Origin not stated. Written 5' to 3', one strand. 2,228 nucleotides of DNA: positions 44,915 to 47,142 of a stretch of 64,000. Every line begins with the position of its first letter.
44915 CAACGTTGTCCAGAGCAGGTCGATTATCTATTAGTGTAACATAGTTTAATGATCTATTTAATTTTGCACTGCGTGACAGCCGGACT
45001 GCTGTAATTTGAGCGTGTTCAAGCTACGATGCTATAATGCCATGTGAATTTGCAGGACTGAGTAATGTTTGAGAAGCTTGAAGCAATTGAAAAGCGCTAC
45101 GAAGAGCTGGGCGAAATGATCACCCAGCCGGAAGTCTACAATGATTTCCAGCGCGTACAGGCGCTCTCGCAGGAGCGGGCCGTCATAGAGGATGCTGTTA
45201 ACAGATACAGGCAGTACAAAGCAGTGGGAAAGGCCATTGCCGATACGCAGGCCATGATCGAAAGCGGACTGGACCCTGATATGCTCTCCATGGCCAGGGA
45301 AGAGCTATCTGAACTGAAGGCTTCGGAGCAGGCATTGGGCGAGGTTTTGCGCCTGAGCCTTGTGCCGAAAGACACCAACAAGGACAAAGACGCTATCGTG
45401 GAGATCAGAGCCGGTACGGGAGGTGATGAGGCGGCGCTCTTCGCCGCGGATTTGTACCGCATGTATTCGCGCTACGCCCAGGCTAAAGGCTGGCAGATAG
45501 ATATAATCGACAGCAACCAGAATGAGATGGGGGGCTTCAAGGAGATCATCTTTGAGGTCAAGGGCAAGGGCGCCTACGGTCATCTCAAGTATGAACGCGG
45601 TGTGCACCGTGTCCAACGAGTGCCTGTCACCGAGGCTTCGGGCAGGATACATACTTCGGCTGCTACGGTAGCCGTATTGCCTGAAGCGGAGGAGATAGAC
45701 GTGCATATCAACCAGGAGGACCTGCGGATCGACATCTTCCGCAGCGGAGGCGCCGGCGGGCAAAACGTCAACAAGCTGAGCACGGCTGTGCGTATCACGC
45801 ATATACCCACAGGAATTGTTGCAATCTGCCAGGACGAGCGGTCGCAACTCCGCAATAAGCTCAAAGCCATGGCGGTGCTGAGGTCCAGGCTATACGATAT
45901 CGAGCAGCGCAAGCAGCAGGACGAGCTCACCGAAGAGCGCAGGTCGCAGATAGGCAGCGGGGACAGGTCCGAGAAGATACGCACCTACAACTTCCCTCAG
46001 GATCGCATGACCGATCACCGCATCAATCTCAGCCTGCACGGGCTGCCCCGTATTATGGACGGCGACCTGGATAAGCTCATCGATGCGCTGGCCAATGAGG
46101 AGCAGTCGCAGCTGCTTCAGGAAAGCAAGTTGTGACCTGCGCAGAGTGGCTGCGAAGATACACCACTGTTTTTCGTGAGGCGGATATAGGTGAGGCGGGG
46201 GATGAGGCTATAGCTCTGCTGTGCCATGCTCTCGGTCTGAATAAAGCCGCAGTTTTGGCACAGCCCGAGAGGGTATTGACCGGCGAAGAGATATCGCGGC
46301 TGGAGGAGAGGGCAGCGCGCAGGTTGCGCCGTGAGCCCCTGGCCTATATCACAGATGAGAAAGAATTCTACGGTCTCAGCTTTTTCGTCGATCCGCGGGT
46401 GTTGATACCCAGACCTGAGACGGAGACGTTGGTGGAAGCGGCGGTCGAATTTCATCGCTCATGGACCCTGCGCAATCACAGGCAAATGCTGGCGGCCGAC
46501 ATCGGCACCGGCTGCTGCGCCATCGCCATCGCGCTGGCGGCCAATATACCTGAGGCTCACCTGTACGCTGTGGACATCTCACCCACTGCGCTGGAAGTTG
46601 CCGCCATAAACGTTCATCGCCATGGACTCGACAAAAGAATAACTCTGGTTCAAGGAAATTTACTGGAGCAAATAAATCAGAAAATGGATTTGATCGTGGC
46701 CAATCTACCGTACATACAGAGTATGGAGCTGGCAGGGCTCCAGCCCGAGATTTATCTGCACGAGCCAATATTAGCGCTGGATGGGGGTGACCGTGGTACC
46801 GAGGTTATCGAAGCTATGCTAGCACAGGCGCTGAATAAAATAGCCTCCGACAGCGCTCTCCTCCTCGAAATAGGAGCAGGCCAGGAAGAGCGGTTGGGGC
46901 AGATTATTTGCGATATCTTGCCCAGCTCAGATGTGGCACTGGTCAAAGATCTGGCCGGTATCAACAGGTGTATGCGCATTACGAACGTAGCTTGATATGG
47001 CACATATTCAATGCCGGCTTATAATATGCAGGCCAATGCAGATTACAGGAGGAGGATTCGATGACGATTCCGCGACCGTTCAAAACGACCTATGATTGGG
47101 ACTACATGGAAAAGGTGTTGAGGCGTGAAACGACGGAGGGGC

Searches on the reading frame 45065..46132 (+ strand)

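Call 39: search_protein_families(library=pfam, proteins=[window:45065-46132:+], max_evalue=0.00001)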
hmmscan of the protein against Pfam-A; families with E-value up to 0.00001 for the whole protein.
window:45065-46132:+ (356 aa): 2 families
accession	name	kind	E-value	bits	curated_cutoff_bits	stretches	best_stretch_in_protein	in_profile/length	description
PF03462.23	PCRF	-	1.6e-71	240.5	24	1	8-202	1-194/194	PCRF domain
PF00472.26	RF-1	-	1.6e-42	144.5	35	1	209-319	1-116/116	RF-1 domain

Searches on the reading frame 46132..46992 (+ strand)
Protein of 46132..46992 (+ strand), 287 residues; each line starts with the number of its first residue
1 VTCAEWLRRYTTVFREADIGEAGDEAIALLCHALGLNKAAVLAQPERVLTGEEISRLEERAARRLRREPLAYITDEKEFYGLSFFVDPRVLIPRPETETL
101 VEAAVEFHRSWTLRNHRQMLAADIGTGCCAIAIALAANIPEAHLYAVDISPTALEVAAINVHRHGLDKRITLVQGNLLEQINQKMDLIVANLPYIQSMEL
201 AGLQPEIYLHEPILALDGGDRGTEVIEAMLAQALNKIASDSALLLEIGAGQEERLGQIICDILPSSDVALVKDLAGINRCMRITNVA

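Call 39: search_protein_families(library=pfam, proteins=[window:46132-46992:+], max_evalue=0.00001)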
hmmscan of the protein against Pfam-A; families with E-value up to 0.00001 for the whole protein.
window:46132-46992:+ (287 aa): 8 families
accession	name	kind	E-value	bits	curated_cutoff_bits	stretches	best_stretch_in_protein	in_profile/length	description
PF17827.6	PrmC_N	-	1.1e-18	68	23.4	1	5-74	1-70/71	PrmC N-terminal domain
PF05175.20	MTS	-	1.2e-12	48.2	23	1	113-198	27-112/170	Methyltransferase small domain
PF13847.12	Methyltransf_31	-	1e-09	38.7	27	1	119-192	5-82/145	Methyltransferase domain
PF06325.19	PrmA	-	1.6e-09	38.1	22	1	118-192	164-234/296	Ribosomal protein L11 methyltransferase (PrmA)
PF13649.12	Methyltransf_25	-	6.5e-09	36.8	27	1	122-199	2-81/97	Methyltransferase domain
PF08242.18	Methyltransf_12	-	6.5e-08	33.6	30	1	123-191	2-72/98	Methyltransferase domain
PF01170.24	UPF0020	-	1.8e-07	31.5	22.3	1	100-202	43-139/197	RMKL-like, methyltransferase domain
PF12847.13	Methyltransf_18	-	6.7e-07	29.9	27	1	119-189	16-87/151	Methyltransferase domain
